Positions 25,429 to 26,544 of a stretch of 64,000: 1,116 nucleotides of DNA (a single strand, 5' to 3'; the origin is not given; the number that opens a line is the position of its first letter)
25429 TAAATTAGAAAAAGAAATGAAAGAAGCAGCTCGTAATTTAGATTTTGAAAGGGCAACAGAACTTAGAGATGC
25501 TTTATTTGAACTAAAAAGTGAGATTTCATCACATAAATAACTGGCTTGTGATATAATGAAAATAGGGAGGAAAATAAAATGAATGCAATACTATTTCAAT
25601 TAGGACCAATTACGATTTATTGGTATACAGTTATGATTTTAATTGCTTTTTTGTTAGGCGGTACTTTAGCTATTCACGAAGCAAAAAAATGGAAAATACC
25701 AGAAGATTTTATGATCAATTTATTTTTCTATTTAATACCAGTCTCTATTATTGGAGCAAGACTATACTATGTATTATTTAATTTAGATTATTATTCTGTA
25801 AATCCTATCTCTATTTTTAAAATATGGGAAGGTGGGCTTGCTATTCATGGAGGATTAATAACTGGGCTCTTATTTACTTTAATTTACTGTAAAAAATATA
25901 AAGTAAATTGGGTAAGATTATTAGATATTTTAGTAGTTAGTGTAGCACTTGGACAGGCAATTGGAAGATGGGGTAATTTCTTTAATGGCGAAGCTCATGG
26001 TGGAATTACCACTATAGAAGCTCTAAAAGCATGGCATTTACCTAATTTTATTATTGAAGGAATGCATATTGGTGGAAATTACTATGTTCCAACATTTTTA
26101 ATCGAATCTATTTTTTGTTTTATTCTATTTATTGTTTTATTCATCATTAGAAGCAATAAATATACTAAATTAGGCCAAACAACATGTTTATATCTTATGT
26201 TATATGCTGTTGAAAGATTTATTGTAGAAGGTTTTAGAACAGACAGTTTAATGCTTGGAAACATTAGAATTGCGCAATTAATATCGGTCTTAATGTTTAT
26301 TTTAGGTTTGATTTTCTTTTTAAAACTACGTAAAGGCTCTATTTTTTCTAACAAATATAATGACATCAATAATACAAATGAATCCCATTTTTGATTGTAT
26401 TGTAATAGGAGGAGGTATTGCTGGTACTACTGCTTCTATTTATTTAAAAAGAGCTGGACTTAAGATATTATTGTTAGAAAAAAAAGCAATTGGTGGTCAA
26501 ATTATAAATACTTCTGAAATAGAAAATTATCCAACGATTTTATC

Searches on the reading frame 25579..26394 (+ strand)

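Call 68: search_protein_families(library=pfam, proteins=[window:25579-26394:+], max_evalue=0.00001)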
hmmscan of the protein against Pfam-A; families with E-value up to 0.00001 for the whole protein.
window:25579-26394:+ (271 aa): 1 family
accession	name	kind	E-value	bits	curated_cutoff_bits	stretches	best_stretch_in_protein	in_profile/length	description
PF01790.23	LGT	-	1.3e-73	247.7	24.9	1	4-248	2-239/240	Prolipoprotein diacylglyceryl transferase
